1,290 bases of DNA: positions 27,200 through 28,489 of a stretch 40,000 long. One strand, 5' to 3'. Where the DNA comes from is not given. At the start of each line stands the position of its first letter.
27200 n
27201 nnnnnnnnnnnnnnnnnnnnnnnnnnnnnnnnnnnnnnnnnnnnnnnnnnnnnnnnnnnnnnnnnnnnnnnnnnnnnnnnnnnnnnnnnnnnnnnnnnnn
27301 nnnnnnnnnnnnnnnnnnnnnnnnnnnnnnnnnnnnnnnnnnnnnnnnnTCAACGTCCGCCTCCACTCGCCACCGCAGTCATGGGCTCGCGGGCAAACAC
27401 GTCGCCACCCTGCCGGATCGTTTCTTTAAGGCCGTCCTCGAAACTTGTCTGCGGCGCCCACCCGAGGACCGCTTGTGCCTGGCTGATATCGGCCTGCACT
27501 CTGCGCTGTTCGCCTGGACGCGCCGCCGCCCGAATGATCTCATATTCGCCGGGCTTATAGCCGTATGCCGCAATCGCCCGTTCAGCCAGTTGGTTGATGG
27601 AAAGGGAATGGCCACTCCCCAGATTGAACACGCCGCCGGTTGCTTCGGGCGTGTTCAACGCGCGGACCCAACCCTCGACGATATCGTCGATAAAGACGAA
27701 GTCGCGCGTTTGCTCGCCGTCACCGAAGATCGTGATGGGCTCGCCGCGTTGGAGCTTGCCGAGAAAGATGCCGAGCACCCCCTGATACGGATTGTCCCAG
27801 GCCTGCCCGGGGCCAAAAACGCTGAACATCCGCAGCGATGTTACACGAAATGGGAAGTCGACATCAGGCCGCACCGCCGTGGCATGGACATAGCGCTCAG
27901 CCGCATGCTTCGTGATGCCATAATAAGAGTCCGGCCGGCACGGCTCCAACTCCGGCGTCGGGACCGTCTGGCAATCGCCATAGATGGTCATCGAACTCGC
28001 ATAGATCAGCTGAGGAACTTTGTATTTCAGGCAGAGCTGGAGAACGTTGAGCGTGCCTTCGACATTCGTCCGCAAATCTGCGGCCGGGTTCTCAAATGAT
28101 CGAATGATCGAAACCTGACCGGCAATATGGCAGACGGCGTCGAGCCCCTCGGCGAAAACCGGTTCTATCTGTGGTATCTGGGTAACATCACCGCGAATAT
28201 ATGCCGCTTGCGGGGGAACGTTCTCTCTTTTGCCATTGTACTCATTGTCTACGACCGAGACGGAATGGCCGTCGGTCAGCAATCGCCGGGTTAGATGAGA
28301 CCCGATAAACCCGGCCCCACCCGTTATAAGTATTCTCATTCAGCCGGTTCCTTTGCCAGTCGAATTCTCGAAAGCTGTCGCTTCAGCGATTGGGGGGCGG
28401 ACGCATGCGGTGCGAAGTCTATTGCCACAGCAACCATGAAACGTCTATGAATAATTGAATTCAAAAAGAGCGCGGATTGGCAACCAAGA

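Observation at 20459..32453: tRNA-flanked orphan glycan locus with no recognisable priming, polymerisation or export machinery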

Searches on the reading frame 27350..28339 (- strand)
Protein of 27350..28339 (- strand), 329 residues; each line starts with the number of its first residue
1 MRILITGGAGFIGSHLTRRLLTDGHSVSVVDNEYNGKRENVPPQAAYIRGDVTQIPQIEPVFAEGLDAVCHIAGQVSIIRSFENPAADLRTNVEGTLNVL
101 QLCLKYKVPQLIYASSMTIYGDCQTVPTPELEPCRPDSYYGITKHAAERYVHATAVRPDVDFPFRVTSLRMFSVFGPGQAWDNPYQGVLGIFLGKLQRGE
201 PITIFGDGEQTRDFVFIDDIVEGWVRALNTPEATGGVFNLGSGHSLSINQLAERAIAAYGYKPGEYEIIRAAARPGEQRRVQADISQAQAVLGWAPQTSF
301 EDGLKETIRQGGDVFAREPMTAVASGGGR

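Call 5: search_protein_families(library=pfam, proteins=[window:27350-28339:-], max_evalue=0.01)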
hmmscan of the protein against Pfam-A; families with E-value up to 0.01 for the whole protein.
window:27350-28339:- (329 aa): 8 families
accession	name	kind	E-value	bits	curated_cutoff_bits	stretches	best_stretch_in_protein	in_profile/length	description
PF01370.27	Epimerase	-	4.1e-59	200.3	20.9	1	3-241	1-240/240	NAD dependent epimerase/dehydratase family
PF16363.11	GDP_Man_Dehyd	-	5e-48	164.7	27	1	4-307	1-332/332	GDP-mannose 4,6 dehydratase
PF01073.25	3Beta_HSD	-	1.4e-22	80.5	22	1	4-227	1-228/280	3-beta hydroxysteroid dehydrogenase/isomerase family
PF02719.21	Polysacc_synt_2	-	1.4e-17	64.2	20.2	1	3-278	1-268/293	Polysaccharide biosynthesis protein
PF04321.23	RmlD_sub_bind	-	1.1e-15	57.9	27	1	1-309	1-283/287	RmlD substrate binding domain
PF07993.18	NAD_binding_4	-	3.6e-13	49.7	20.1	1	63-221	86-255/258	Male sterility protein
PF13460.12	NAD_binding_10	-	4.5e-10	40.1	27.2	1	7-154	1-134/184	NAD(P)H-binding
PF00106.31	adh_short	-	0.00028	20.9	26.6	1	3-105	3-121/195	short chain dehydrogenase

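Call 7: search_protein_families(library=ncbifam, proteins=[window:27350-28339:-], max_evalue=0.01)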
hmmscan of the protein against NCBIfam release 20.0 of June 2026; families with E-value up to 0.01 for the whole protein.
window:27350-28339:- (329 aa): 49 families (the best 25 are shown)
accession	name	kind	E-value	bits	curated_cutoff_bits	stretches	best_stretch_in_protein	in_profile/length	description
TIGR01179.1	galE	equivalog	1.7e-49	168.4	262.3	1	2-301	1-315/332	UDP-glucose 4-epimerase GalE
TIGR04180.1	EDH_00030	hypoth_equivalog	2e-43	148.5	475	1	3-298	1-296/297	NAD-dependent 4,6-dehydratase LegB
TIGR01181.1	dTDP_gluc_dehyt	equivalog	7.1e-39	133.8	365.1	1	2-309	1-309/321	dTDP-glucose 4,6-dehydratase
TIGR02197.1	heptose_epim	equivalog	3.7e-36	124.9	274.6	1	3-308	1-310/316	ADP-glyceromanno-heptose 6-epimerase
NF011728.1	PRK15181.1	equivalog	7.6e-33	113.9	760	1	2-309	17-335/348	Vi polysaccharide biosynthesis UDP-N-acetylglucosaminuronic acid C-4 epimerase TviC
NF007956.0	PRK10675.1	subfamily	4.7e-30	104.9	394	1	1-308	1-326/338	UDP-glucose 4-epimerase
NF007490.0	PRK10084.1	subfamily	1.6e-22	80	649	2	1-106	1-114/361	dTDP-glucose 4,6-dehydratase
NF007582.0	PRK10217.1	equivalog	3.9e-21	75.5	698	1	2-309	3-329/355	dTDP-glucose 4,6-dehydratase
NF008360.0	PRK11150.1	equivalog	7.3e-21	74.7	452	1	3-291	2-286/310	ADP-glyceromanno-heptose 6-epimerase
NF008872.0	PRK11908.1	equivalog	2.2e-20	73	294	1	2-309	3-333/349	bifunctional UDP-4-keto-pentose/UDP-xylose synthase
NF042422.1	oxyalk_red_OleD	equivalog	5.6e-19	68.7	580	1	1-231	1-218/329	2-alkyl-3-oxoalkanoate reductase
TIGR03466.1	HpnA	hypoth_equivalog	9.1e-19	67.5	367.65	1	1-155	1-156/327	hopanoid-associated sugar epimerase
NF047922.1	GDPFucSynFcl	equivalog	1e-18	67.9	500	1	2-308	4-298/308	GDP-L-fucose synthase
NF043036.1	ErythonDh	equivalog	2.9e-17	62.9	325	1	1-153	1-162/321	D-erythronate dehydrogenase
NF005998.1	PRK08125.1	equivalog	1.1e-15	57.1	777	1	2-308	317-646/649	bifunctional UDP-4-amino-4-deoxy-L-arabinose formyltransferase/UDP-glucuronic acid oxidase ArnA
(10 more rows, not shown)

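Call 38: search_solved_structures(query=window:27350-28339:-, max_evalue=1e-20)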
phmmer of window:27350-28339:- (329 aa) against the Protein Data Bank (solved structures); distinct sequences matched with E-value up to 1e-20: 77 (the best 60 are shown).
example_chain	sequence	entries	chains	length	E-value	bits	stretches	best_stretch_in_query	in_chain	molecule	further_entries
4zrm_A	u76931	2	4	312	6.8e-56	192.7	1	1-309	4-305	UDP-glucose 4-epimerase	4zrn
7ys8_A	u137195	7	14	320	4.7e-45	157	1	1-309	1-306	UDP-glucose 4-epimerase | UDP-glucose 4-epimerase along with EC 5.1.3.2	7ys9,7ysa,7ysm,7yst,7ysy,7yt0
4m55_A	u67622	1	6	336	9.3e-45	156.1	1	2-309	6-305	UDP-glucuronic acid decarboxylase 1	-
6wjb_A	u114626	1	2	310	5.3e-44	153.6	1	2-307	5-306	NAD-dependent epimerase/dehydratase family protein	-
4gll_A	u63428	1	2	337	1.2e-43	152.4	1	2-309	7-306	UDP-glucuronic acid decarboxylase 1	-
2b69_A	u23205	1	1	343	1.3e-43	152.3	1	2-309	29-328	UDP-glucuronate decarboxylase 1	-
2p5u_A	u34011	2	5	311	2e-43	151.7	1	1-308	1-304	UDP-glucose 4-epimerase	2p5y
4lk3_A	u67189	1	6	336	2.3e-43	151.5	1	2-309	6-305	UDP-glucuronic acid decarboxylase 1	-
6kv9_A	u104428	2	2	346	3.4e-43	150.9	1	3-309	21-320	MoeE5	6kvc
6wj9_A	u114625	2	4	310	4.9e-43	150.4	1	2-307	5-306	NAD-dependent epimerase/dehydratase family protein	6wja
6bwl_A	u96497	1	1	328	1.8e-40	142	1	1-307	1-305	Pal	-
6dnt_A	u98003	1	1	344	4.8e-39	137.3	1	3-309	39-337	NAD-dependent epimerase/dehydratase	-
3vps_A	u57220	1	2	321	1.2e-37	132.7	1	2-308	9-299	NAD-dependent epimerase/dehydratase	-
3icp_A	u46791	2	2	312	1.7e-35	125.6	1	1-308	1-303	NAD-dependent epimerase/dehydratase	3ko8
6pmh_A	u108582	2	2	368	1.9e-35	125.5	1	3-309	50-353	UDP-glucose 4-epimerase related protein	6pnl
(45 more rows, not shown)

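Call 65: search_protein_families(library=padloc, proteins=[window:27350-28339:-], max_evalue=0.001)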
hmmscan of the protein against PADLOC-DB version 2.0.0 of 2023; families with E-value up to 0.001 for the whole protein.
window:27350-28339:- (329 aa): 0 families

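Call 79: search_dna_similar(query=window:27350-28339:-, collection=plasmids, mode=protein, max_rows=12)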
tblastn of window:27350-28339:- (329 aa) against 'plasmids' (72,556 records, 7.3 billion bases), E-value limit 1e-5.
Records with a match: 2404; places in all: 4941; records where one place covers at least 80% of the query: 2100.
Best place of each record, by identity: 60-80% 1; <60% 2403.
By first word of the organism name: Rhizobium 294; Streptomyces 169; Bacillus 151; Sinorhizobium 140; Ralstonia 137; Pantoea 97; Phaeobacter 59; Azospirillum 57; Escherichia 51; Pseudosulfitobacter 50; and 276 more.
By predicted mobility (MOB-suite, as given by PLSDB): non-mobilizable 1660; mobilizable 392; conjugative 352.
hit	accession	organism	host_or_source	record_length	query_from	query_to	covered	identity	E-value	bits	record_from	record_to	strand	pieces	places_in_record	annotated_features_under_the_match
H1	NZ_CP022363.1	Azospirillum sp. TSH58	single cell,paddy soils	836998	1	309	94%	60.2%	2e-120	388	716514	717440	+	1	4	NAD-dependent epimerase/dehydratase family protein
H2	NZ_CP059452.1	Azospirillum brasilense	Prokaryotes,soil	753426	1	309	94%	59.9%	4e-120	387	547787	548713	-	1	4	NAD-dependent epimerase/dehydratase family protein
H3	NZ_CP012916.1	Azospirillum brasilense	Digitaria eriantha,microbe,root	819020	1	309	94%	59.9%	8e-120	386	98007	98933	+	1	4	SDR family NAD(P)-dependent oxidoreductase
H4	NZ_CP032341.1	Azospirillum brasilense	soil sample,Agricultural field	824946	1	309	94%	59.9%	8e-120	386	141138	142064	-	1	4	SDR family NAD(P)-dependent oxidoreductase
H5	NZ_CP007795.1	Azospirillum argentinense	Triticum aestivum L.,Root,wheat ...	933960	1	309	94%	59.9%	1e-119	386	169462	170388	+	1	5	SDR family NAD(P)-dependent oxidoreductase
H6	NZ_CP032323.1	Azospirillum argentinense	soil sample,Agricultural field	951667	1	309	94%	59.9%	1e-119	386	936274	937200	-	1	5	SDR family NAD(P)-dependent oxidoreductase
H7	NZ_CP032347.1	Azospirillum brasilense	soil sample,Agricultural field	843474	1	309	94%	59.9%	1e-119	385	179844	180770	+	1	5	SDR family NAD(P)-dependent oxidoreductase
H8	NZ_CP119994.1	Halomarina sp. PSR21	cell culture,saline soil from Tarim ...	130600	3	319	96%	40.1%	2e-53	196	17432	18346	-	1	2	NAD-dependent epimerase/dehydratase family protein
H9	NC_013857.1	Azospirillum sp. B510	-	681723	4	329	99%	37.8%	7e-46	173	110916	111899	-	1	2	SDR family NAD(P)-dependent oxidoreductase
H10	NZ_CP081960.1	Halobaculum magnesiiphilum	cell culture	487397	3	306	92%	40.1%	6e-55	199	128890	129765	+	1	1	NAD-dependent epimerase/dehydratase family protein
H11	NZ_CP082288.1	Halobaculum roseum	cell culture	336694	3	306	92%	40.1%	2e-53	196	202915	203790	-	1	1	NAD-dependent epimerase/dehydratase family protein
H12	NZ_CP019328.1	Natronorubrum daqingense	-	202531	3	308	93%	39.9%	1e-52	193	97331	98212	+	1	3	NAD-dependent epimerase/dehydratase family protein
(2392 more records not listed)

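Call 80: get_annotated_region(hit=H3, flank=10000)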
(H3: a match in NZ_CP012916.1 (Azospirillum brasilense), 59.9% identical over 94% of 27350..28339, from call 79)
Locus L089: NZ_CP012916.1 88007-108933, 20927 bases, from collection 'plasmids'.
description: Azospirillum brasilense strain Sp 7 plasmid ABSP7_p2, complete sequence
organism: Azospirillum brasilense (NCBI taxid 192)
taxonomy: Bacteria; Pseudomonadota; Alphaproteobacteria; Rhodospirillales; Azospirillaceae; Azospirillum; Azospirillum brasilense
host: -; source: Digitaria eriantha,microbe,root; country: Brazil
typing (MOB-suite, as given by PLSDB): non-mobilizable
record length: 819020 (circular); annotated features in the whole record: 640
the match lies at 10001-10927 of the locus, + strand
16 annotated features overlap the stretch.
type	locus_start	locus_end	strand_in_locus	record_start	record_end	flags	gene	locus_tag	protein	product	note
CDS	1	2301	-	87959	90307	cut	-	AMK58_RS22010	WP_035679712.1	AAA family ATPase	-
CDS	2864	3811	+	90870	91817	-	-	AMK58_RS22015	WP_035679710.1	UDP-glucuronic acid decarboxylase family protein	-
CDS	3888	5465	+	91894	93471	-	-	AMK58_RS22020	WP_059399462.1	undecaprenyl-phosphate glucose phosphotransferase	-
CDS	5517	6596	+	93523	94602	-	-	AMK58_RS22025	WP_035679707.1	NAD-dependent epimerase/dehydratase family protein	-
CDS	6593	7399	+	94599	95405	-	-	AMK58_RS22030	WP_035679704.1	WecB/TagA/CpsF family glycosyltransferase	-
CDS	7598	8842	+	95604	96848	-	-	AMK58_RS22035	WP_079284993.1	glycosyltransferase family 4 protein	-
CDS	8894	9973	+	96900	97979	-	-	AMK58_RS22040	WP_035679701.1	GDP-mannose 4,6-dehydratase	-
CDS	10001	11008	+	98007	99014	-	-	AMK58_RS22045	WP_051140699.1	SDR family NAD(P)-dependent oxidoreductase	-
CDS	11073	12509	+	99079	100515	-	-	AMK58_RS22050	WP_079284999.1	UDP-glucose/GDP-mannose dehydrogenase family protein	-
CDS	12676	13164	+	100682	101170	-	-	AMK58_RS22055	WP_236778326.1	DNA-binding response regulator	-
CDS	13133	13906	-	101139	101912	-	-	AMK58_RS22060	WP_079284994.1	response regulator transcription factor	GO:0000160 - phosphorelay signal transduction system [Evidence IEA]; GO:0006355 - regulation of DNA-templated ...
CDS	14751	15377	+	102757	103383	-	-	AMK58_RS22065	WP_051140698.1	response regulator transcription factor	GO:0000160 - phosphorelay signal transduction system [Evidence IEA]; GO:0006355 - regulation of DNA-templated ...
CDS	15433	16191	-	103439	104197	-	-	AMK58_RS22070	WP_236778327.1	response regulator transcription factor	GO:0000160 - phosphorelay signal transduction system [Evidence IEA]; GO:0006355 - regulation of DNA-templated ...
CDS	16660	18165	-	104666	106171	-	-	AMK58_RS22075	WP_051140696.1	right-handed parallel beta-helix repeat-containing protein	-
CDS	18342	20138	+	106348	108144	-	-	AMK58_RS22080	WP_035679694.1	glycoside hydrolase family 15 protein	-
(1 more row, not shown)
